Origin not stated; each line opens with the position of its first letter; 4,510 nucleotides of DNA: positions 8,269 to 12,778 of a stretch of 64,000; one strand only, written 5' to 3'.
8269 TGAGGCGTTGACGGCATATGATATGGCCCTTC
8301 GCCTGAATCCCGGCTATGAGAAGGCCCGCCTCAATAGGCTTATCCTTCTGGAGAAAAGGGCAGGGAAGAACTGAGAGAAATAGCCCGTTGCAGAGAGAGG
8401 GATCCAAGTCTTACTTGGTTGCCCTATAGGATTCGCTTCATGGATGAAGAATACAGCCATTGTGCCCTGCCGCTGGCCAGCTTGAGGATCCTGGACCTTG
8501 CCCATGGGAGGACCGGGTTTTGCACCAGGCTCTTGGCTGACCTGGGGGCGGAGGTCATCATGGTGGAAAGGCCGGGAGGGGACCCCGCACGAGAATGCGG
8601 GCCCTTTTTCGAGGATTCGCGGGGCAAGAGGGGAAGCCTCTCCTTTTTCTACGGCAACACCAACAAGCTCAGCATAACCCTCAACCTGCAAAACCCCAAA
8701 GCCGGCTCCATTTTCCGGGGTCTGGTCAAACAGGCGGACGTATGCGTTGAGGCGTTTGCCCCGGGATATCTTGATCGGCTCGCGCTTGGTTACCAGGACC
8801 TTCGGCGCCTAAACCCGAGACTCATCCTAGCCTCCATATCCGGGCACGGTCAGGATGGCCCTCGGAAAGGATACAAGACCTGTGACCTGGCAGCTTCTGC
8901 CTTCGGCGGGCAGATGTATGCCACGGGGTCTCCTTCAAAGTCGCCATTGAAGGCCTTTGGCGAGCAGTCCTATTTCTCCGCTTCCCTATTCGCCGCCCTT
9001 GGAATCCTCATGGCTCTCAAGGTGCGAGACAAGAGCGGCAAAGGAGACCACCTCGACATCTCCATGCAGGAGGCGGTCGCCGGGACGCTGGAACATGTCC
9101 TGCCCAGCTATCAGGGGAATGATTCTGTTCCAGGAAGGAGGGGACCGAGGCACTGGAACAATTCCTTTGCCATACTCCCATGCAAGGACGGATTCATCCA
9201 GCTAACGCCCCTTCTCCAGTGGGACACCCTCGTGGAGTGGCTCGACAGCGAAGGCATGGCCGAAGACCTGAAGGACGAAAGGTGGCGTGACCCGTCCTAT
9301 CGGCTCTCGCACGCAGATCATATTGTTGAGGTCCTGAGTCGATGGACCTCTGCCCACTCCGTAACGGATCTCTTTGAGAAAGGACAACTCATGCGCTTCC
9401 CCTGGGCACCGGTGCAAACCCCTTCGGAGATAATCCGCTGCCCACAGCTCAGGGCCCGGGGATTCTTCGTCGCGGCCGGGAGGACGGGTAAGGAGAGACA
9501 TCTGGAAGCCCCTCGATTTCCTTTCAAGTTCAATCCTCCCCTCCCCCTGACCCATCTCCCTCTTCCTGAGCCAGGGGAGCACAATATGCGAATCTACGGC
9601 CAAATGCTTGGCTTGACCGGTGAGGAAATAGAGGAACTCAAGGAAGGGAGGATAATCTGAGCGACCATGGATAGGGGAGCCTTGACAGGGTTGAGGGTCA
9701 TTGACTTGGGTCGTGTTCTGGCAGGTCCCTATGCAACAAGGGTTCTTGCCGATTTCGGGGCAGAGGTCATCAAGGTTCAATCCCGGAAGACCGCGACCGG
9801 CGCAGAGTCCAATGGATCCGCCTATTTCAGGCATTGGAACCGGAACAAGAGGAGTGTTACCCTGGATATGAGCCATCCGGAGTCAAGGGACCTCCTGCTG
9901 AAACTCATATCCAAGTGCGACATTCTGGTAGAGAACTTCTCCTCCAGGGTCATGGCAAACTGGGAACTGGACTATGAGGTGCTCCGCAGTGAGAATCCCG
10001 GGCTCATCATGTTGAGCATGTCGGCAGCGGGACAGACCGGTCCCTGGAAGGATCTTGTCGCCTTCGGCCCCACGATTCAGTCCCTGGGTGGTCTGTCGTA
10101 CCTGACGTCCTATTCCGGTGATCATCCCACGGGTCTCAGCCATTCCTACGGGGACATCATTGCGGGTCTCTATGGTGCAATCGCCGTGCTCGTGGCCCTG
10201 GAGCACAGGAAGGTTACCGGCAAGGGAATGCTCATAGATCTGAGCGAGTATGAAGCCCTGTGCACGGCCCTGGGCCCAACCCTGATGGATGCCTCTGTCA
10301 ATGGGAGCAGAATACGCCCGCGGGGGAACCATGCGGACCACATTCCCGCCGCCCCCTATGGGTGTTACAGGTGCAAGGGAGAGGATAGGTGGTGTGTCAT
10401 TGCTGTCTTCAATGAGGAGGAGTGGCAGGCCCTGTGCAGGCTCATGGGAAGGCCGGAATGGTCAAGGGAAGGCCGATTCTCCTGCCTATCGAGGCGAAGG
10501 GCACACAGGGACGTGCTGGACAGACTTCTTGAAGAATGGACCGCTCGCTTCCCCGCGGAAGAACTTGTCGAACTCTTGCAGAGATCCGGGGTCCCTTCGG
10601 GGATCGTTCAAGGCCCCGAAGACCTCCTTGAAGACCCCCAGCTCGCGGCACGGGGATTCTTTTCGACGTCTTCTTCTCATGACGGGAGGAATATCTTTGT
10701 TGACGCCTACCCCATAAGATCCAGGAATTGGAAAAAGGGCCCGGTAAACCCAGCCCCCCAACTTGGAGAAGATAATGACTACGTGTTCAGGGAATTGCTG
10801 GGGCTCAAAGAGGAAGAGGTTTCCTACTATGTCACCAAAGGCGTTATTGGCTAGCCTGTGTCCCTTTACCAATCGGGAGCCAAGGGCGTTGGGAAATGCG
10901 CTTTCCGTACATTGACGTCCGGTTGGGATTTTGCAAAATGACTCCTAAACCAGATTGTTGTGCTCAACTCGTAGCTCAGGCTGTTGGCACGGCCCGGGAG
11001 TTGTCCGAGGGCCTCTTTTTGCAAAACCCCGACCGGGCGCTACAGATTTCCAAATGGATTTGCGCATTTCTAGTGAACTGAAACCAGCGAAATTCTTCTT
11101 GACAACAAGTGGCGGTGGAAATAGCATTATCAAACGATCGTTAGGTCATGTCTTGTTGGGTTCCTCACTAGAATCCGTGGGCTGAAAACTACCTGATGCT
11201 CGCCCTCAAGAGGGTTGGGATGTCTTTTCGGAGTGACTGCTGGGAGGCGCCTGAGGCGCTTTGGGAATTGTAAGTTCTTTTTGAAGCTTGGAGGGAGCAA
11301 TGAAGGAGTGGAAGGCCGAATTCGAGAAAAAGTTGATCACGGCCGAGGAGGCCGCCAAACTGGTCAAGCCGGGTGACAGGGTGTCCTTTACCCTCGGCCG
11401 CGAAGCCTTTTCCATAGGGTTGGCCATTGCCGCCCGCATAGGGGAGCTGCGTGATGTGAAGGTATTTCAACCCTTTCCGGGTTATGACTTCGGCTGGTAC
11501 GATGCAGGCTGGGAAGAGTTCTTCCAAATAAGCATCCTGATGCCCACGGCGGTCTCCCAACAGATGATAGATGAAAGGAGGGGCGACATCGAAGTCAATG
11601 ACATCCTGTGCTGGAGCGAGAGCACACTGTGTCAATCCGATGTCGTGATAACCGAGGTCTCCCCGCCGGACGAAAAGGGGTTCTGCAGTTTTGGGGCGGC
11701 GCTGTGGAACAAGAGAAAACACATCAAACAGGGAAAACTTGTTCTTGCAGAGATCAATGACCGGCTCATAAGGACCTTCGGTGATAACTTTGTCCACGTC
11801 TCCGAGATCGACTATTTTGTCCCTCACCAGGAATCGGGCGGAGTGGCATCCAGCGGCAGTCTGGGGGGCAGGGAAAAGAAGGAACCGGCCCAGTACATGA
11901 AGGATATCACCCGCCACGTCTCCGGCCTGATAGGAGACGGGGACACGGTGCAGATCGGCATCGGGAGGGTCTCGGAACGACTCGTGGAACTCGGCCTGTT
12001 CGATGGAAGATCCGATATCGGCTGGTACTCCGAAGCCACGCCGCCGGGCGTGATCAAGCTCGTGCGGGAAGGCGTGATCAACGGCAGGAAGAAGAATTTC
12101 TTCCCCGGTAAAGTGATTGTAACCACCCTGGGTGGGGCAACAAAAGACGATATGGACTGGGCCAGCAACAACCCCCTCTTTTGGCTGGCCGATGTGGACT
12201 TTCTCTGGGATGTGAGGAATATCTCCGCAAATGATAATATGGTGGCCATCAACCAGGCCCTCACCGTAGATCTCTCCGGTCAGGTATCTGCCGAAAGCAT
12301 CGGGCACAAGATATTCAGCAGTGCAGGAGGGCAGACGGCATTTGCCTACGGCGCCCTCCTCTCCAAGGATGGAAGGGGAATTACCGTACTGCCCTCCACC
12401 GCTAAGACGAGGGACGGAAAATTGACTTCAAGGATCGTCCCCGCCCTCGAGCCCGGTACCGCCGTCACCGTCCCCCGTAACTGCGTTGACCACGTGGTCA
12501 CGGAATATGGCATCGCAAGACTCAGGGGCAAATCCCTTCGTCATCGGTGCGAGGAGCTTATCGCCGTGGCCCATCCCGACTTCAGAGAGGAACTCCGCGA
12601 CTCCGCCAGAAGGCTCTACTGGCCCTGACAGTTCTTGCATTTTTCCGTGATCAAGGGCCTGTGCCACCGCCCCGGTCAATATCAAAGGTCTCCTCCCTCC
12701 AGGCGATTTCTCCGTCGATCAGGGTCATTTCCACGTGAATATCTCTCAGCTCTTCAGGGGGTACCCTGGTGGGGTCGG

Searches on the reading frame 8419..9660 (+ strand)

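Call 3: search_protein_families(library=pfam, proteins=[window:8419-9660:+], max_evalue=0.01)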
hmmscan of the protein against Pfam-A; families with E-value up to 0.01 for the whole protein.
window:8419-9660:+ (413 aa): 1 family
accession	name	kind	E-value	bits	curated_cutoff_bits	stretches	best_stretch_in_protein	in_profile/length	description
PF02515.22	CoA_transf_3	-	1.8e-81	274.5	23.3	1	19-389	1-366/366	CoA-transferase family III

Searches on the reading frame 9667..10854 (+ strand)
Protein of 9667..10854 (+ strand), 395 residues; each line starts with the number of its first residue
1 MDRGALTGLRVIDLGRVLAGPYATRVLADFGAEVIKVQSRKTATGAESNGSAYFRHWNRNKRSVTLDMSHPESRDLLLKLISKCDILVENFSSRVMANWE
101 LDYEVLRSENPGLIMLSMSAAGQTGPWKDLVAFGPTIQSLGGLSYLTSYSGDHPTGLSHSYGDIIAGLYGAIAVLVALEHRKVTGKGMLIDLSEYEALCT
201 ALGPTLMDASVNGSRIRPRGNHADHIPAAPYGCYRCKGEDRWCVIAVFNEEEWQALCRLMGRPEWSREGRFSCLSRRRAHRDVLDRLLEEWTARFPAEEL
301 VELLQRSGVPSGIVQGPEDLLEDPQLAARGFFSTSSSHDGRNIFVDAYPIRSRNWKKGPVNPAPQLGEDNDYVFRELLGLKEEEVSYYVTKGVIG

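Call 3: search_protein_families(library=pfam, proteins=[window:9667-10854:+], max_evalue=0.01)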
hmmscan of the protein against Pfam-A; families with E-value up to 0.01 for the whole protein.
window:9667-10854:+ (395 aa): 1 family
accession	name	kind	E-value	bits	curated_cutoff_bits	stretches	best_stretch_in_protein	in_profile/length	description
PF02515.22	CoA_transf_3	-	2.9e-105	352.8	23.3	1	6-370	1-366/366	CoA-transferase family III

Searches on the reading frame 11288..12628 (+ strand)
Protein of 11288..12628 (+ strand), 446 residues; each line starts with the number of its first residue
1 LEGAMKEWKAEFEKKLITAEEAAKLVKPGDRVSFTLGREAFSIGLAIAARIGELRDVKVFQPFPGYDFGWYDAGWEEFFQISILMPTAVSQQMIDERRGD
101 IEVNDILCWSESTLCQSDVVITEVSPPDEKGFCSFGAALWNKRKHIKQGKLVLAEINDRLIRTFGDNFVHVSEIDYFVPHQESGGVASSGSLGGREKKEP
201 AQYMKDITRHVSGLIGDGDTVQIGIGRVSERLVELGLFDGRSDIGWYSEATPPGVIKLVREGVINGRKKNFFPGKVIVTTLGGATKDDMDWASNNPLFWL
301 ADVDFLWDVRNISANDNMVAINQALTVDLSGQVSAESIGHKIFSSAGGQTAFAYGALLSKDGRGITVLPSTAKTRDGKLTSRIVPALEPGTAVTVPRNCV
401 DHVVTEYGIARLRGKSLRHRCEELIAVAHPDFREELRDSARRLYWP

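Call 3: search_protein_families(library=pfam, proteins=[window:11288-12628:+], max_evalue=0.01)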
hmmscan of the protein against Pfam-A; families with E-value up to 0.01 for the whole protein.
window:11288-12628:+ (446 aa): 2 families
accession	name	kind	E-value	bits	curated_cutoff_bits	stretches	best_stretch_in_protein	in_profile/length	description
PF13336.12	AcetylCoA_hyd_C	-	2.1e-51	174.3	23.7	1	289-440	6-154/154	Acetyl-CoA hydrolase/transferase C-terminal domain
PF02550.21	AcetylCoA_hydro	-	6.4e-07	30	24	1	117-182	125-191/198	Acetyl-CoA hydrolase/transferase N-terminal domain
